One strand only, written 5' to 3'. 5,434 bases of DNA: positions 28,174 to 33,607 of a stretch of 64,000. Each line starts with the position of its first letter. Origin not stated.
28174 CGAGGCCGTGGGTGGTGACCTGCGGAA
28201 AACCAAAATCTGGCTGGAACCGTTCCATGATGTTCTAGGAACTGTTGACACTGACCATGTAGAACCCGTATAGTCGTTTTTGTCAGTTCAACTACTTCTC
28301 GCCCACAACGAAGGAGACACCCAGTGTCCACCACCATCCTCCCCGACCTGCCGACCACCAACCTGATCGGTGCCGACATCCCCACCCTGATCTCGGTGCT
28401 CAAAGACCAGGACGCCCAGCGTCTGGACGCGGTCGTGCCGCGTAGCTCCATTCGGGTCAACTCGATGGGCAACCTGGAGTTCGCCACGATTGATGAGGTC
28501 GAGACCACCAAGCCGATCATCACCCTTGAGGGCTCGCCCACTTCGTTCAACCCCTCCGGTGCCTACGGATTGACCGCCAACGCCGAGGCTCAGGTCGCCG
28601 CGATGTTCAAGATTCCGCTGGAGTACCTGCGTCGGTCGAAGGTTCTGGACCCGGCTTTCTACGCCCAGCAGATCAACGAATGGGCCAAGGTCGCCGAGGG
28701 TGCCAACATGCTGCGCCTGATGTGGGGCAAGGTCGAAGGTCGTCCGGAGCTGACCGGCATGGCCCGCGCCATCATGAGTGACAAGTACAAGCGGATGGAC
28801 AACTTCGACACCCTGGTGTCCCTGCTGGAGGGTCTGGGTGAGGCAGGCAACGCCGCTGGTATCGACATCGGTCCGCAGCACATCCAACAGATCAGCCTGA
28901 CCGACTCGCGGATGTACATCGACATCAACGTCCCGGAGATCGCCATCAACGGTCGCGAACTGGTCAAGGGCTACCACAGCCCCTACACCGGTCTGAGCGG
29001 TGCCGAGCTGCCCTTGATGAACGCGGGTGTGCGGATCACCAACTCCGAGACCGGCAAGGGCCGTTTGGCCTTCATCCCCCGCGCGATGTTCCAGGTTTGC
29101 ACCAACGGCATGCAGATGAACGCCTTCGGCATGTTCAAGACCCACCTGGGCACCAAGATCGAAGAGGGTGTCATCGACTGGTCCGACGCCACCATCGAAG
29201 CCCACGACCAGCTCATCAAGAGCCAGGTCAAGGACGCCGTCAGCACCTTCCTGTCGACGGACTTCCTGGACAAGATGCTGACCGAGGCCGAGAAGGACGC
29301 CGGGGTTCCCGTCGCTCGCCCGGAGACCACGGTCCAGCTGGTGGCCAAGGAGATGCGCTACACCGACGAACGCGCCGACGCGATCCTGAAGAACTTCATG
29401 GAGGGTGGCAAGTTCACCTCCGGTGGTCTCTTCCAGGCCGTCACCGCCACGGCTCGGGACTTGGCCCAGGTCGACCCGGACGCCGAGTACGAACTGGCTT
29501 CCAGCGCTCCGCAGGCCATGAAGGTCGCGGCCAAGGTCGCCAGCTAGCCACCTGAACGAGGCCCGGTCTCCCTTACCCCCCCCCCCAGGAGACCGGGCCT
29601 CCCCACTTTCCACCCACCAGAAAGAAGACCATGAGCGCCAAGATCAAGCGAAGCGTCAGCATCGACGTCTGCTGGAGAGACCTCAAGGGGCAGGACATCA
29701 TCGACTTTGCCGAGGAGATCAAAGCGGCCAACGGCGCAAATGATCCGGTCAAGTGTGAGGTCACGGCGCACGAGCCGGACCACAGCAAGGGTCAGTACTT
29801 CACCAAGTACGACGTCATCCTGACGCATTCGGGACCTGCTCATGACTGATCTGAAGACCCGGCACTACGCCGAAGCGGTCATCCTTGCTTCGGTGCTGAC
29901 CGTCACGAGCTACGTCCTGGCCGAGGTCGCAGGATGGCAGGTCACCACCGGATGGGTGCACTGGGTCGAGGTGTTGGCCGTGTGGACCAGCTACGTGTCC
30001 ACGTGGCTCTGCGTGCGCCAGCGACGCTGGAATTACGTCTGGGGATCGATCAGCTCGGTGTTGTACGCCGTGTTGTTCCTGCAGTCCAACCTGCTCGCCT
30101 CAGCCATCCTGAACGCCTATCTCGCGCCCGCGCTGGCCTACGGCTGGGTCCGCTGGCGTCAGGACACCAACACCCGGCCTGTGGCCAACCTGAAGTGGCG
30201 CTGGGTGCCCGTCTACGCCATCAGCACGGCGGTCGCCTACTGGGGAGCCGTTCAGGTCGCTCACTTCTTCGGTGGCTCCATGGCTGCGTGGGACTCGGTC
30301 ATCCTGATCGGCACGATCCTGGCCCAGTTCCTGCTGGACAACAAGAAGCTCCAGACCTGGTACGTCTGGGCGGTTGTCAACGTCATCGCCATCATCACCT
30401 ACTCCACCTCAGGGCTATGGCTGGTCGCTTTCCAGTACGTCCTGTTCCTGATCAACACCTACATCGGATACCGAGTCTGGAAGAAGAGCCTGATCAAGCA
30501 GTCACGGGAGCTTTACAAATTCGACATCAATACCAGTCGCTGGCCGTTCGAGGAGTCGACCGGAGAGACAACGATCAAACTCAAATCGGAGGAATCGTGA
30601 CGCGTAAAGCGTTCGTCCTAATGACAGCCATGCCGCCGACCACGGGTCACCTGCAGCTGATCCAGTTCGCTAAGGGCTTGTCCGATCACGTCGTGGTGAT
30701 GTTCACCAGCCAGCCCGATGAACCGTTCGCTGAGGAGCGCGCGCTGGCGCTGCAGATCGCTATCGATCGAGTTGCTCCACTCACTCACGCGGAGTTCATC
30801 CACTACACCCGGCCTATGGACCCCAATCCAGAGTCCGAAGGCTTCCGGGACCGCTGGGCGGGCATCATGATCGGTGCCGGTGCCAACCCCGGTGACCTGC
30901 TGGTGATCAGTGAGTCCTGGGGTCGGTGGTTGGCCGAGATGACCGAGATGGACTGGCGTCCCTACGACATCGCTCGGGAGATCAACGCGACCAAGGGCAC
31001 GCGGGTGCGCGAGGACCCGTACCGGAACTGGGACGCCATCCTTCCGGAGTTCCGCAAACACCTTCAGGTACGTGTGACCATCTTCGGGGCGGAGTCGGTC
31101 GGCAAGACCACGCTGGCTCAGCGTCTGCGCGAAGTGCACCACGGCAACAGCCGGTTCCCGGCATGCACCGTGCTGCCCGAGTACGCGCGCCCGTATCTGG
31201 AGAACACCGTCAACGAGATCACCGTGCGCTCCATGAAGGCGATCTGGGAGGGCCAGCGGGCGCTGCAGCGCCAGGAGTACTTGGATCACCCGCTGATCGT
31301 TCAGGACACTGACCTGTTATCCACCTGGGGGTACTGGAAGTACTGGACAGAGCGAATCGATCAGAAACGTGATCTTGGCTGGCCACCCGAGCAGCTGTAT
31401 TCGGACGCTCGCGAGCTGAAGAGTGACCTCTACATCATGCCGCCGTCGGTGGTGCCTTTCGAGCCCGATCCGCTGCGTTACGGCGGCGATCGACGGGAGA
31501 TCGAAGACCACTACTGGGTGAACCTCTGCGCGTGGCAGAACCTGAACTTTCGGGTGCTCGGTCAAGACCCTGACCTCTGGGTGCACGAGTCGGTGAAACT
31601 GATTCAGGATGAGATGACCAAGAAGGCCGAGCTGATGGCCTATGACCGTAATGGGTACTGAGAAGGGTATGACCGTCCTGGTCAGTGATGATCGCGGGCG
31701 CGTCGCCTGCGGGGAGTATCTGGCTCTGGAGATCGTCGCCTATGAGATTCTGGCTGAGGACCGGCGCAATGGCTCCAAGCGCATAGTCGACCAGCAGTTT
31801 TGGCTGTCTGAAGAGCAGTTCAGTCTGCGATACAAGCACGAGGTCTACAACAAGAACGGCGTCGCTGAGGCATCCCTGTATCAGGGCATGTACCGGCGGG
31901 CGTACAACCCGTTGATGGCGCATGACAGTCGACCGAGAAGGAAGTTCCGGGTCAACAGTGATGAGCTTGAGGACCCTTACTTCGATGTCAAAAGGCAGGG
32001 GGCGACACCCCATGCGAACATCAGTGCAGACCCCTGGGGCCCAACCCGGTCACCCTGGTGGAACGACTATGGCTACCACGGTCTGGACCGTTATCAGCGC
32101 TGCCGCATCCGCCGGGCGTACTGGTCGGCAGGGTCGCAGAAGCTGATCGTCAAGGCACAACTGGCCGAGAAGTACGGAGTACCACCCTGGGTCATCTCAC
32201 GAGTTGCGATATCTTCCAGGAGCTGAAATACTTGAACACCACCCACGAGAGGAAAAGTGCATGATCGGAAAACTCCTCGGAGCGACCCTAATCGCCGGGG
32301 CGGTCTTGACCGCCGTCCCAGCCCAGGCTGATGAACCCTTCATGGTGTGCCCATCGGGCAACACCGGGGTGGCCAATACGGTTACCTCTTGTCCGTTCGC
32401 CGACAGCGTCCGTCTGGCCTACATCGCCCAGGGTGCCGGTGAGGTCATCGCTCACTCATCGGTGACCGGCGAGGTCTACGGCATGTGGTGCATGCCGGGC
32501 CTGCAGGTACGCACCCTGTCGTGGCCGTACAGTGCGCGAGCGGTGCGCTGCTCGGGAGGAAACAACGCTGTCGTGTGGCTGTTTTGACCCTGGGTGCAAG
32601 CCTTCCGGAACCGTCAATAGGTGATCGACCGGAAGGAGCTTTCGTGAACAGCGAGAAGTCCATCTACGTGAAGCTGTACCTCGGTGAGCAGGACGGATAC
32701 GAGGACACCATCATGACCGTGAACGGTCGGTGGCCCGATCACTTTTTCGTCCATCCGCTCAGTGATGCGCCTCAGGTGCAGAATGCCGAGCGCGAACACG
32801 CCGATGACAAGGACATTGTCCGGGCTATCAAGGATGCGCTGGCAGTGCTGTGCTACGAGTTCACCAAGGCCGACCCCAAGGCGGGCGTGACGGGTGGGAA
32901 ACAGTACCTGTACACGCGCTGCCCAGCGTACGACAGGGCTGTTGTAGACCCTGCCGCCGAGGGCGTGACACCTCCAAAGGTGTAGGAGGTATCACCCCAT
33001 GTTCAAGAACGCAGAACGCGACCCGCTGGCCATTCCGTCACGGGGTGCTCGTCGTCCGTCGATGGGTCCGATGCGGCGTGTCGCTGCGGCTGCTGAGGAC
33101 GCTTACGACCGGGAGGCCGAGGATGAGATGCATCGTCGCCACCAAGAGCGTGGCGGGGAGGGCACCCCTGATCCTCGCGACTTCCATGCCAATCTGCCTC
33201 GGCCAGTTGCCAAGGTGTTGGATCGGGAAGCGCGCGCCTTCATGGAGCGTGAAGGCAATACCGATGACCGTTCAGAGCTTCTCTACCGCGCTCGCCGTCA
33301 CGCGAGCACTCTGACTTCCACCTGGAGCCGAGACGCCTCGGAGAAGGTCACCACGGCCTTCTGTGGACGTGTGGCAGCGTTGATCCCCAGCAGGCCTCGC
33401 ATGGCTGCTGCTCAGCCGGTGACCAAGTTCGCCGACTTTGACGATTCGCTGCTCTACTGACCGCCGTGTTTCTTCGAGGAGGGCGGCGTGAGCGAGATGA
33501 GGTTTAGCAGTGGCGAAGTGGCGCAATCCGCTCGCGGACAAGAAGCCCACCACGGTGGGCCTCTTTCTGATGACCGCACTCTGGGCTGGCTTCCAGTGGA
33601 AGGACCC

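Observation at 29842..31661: Phage-borne NAD salvage pair: PnuC transporter translationally coupled to NadR-like NMNAT/ribosylnicotinamide kinase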

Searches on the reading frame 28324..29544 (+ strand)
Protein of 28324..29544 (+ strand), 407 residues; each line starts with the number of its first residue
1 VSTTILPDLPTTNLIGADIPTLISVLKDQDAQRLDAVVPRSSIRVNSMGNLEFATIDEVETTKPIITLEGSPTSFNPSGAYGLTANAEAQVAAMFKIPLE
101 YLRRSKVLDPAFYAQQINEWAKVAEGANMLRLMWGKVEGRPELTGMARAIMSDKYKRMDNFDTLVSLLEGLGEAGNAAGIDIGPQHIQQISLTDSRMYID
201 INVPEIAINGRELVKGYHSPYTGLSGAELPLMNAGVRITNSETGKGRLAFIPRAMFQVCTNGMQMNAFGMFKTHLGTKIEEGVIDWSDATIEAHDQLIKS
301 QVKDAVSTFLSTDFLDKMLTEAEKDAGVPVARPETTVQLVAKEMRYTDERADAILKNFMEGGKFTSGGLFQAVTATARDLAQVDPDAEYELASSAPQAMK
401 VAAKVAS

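Call 45: search_protein_families(library=pfam, proteins=[window:28324-29544:+], max_evalue=0.01)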
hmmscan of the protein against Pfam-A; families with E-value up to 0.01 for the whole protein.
window:28324-29544:+ (407 aa): 0 families

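Call 75: search_protein_families(library=phrogs, proteins=[window:28324-29544:+], max_evalue=0.001)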
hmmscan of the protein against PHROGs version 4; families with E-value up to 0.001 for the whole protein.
window:28324-29544:+ (407 aa): 1 family
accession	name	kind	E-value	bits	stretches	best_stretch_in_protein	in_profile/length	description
phrog_1362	-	unknown function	7.3e-82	276.6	1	12-404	5-388/391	-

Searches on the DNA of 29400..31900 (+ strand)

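Call 7: search_dna_similar(query=window:29600-31900:+, collection=phages, mode=near, max_rows=30)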
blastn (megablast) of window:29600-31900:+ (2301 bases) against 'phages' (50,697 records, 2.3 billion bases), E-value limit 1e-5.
No match.

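Call 66: search_rna_families(source=window, start=29400, end=29950, threshold=evalue, max_evalue=1)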
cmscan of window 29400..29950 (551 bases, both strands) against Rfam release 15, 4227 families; matches with E-value up to 1: 1.
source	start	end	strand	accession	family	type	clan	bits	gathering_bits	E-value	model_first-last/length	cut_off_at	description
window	29499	29727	+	RF02042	HOTTIP_3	Gene; lncRNA;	-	14.6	50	0.023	138-353/353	no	HOXA transcript at the distal tip, conserved region 3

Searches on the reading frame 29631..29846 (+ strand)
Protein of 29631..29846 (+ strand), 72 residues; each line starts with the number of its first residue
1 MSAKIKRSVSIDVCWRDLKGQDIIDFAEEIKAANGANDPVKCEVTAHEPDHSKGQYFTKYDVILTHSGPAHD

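Call 45: search_protein_families(library=pfam, proteins=[window:29631-29846:+], max_evalue=0.01)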
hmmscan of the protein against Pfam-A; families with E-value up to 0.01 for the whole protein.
window:29631-29846:+ (72 aa): 0 families

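Call 75: search_protein_families(library=phrogs, proteins=[window:29631-29846:+], max_evalue=0.001)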
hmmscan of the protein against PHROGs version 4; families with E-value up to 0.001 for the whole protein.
window:29631-29846:+ (72 aa): 1 family
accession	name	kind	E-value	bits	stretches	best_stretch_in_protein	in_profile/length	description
phrog_37993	-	unknown function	3.4e-12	47.3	1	5-68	3-63/88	-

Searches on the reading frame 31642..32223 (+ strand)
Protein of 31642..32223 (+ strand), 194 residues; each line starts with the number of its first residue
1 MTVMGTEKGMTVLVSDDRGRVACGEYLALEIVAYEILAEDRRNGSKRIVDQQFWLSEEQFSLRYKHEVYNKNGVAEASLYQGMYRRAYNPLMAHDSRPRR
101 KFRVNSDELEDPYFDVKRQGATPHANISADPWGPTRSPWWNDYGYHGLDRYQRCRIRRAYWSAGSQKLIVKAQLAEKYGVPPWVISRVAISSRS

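Call 45: search_protein_families(library=pfam, proteins=[window:31642-32223:+], max_evalue=0.01)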
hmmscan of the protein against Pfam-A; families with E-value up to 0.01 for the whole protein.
window:31642-32223:+ (194 aa): 1 family
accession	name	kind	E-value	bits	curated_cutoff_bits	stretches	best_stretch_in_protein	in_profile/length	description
PF23883.1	DUF7236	-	3e-16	59.8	27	1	20-103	21-101/104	Family of unknown function (DUF7236)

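Call 75: search_protein_families(library=phrogs, proteins=[window:31642-32223:+], max_evalue=0.001)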
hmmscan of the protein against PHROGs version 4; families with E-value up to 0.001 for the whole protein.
window:31642-32223:+ (194 aa): 2 families
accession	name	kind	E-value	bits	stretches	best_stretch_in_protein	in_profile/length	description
phrog_4119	-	unknown function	2.1e-23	84.1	1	28-192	20-188/190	-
phrog_2849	-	unknown function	1.5e-18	67.7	1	18-102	19-100/104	-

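Call 76: search_dna_similar(query=window:31642-32223:+, collection=phages, mode=protein, max_rows=25, rows=spread)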
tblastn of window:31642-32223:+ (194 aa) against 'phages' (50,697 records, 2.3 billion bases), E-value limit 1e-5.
Records with a match: 218; places in all: 367; records where one place covers at least 80% of the query: 1.
Best place of each record, by identity: <60% 218.
By first word of the organism name: Mycobacterium 209; Gordonia 6; Rhodococcus 2; Mycolicibacterium 1.
By host as written in the record: Mycobacterium smegmatis mc2 155 159; Mycobacterium smegmatis mc#155 26; Mycobacterium sp. 7; Gordonia terrae 3612 5; - 4; Mycobacterium smegmatis mc2155 4; Mycobacterium smegmatius mc2 155 3; Mycobacterium 2; and 6 more.
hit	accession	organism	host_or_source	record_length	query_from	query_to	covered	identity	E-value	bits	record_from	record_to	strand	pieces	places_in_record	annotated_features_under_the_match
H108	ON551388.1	Mycolicibacterium phage Kashi_SSH1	Mycolicibacterium smegmatis MC2 155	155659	10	188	92%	35.4%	1e-17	86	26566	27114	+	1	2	hypothetical protein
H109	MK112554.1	Mycobacterium phage TinyTim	Mycobacterium smegmatis mc2 155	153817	55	188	69%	40.4%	4e-16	81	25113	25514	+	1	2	72: hypothetical protein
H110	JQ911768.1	Mycobacterium phage Ava3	Mycobacterium smegmatis mc2 155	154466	55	188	69%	40.4%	4e-16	81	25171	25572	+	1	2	73: hypothetical protein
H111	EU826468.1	Mycobacterium phage Spud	Mycobacterium sp.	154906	55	188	69%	40.4%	4e-16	81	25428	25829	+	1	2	71: hypothetical protein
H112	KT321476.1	Mycobacterium phage Zeenon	Mycobacterium smegmatis mc2 155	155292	55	188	69%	40.4%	4e-16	81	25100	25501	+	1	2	hypothetical protein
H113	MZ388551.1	Mycobacterium phage Delylah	Mycobacterium smegmatis mc#155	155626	55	188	69%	40.4%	4e-16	81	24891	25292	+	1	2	75: hypothetical protein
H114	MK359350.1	Mycobacterium phage Nidhogg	Mycobacterium smegmatis mc2 155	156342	55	188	69%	40.4%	4e-16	81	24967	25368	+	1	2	72: hypothetical protein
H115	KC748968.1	Mycobacterium phage Gizmo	Mycobacterium smegmatis mc2 155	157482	55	188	69%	40.4%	4e-16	81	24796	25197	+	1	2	76: hypothetical protein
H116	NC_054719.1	Mycobacterium phage NoodleTree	Mycobacterium smegmatis mc2 155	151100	55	188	69%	40.4%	6e-16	81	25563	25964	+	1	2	75: hypothetical protein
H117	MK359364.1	Mycobacterium phage ChickenPhender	Mycobacterium smegmatis mc2 155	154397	55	188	69%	40.4%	6e-16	81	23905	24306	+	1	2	68: hypothetical protein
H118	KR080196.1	Mycobacterium phage Momo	Mycobacterium smegmatis mc2 155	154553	55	188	69%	40.4%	6e-16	81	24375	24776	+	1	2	71: hypothetical protein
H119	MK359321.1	Mycobacterium phage Phusco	Mycobacterium smegmatis mc2 155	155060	55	188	69%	40.4%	6e-16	81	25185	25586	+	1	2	72: hypothetical protein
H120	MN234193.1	Mycobacterium phage Kboogie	Mycobacterium smegmatis mc2 155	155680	55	188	69%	40.4%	6e-16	81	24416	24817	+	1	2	75: hypothetical protein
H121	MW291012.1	Mycobacterium phage StephanieG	Mycobacterium smegmatis mc#155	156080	55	188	69%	40.4%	6e-16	81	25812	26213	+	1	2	72: hypothetical protein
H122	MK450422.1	Mycobacterium phage RoMag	Mycobacterium smegmatis mc2 155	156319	55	188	69%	40.4%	6e-16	81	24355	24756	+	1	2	67: hypothetical protein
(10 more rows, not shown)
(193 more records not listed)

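Call 78: get_annotated_region(hit=H116, flank=3500)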
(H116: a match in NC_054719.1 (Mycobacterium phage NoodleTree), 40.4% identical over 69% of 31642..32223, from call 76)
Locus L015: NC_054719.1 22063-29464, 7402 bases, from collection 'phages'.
description: Mycobacterium phage NoodleTree, complete genome.
organism: Mycobacterium phage NoodleTree (NCBI taxid 2502470)
taxonomy: Viruses; Duplodnaviria; Heunggongvirae; Uroviricota; Caudoviricetes; Ceeclamvirinae; Bixzunavirus; Bixzunavirus noodletree
host: Mycobacterium smegmatis mc2 155; source: soil; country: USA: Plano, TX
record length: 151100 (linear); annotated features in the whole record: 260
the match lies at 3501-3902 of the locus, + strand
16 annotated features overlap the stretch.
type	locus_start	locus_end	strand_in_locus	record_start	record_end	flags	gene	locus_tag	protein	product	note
CDS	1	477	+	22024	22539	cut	68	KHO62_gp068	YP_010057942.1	hypothetical protein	-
CDS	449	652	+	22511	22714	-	69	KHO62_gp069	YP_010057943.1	hypothetical protein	-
CDS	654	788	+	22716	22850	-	70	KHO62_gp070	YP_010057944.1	hypothetical protein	-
CDS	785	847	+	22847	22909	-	71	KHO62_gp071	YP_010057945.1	hypothetical protein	-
CDS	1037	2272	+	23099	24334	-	72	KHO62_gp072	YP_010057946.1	hypothetical protein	-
CDS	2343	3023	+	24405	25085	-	73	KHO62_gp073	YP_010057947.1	hypothetical protein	-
CDS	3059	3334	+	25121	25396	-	74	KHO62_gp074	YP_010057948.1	hypothetical protein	-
CDS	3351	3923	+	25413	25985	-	75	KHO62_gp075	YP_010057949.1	hypothetical protein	-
CDS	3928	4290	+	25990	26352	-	76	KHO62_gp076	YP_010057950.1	hypothetical protein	-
CDS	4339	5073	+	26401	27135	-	77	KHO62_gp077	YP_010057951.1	hypothetical protein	-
CDS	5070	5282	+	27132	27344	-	78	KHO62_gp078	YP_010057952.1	hypothetical protein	-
CDS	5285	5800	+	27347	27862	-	79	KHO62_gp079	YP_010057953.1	hypothetical protein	-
CDS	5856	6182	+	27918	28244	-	80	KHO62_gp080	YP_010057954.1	hypothetical protein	-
CDS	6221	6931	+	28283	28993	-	81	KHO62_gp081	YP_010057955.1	hypothetical protein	-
CDS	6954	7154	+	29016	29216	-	82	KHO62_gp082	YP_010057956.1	hypothetical protein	-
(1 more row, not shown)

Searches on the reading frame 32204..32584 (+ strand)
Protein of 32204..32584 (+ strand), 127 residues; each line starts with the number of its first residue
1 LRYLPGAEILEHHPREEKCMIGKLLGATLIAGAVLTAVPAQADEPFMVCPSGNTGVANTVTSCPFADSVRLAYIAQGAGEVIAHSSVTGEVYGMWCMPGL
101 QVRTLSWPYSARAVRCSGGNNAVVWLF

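Call 45: search_protein_families(library=pfam, proteins=[window:32204-32584:+], max_evalue=0.01)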
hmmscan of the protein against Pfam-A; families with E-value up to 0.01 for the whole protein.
window:32204-32584:+ (127 aa): 0 families

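Call 75: search_protein_families(library=phrogs, proteins=[window:32204-32584:+], max_evalue=0.001)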
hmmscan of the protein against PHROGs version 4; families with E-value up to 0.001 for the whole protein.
window:32204-32584:+ (127 aa): 2 families
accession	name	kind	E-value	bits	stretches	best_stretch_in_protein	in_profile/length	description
phrog_17562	-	unknown function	1.7e-17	64.7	1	30-124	163-251/258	-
phrog_2582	-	unknown function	2.7e-15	57.7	1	23-120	3-97/108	-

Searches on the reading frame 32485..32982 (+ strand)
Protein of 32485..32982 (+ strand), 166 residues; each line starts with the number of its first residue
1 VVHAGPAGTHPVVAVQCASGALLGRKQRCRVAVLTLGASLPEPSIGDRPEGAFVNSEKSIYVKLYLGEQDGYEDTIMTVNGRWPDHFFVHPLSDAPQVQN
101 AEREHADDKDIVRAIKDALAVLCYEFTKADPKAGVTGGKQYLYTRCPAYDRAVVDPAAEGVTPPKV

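Call 75: search_protein_families(library=phrogs, proteins=[window:32485-32982:+], max_evalue=0.001)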
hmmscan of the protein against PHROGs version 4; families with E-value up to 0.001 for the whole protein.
window:32485-32982:+ (166 aa): 1 family
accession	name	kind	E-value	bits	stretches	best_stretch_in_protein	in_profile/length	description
phrog_2956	-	unknown function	1.9e-17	64.6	1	56-157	6-107/108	-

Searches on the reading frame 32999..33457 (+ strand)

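Call 75: search_protein_families(library=phrogs, proteins=[window:32999-33457:+], max_evalue=0.001)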
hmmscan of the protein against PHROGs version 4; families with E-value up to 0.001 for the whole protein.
window:32999-33457:+ (153 aa): 2 families
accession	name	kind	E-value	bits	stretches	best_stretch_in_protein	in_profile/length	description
phrog_34108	-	unknown function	2.2e-37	130.5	2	64-153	129-218/218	-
phrog_3021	-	unknown function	4.9e-10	40.6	1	65-153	149-235/236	-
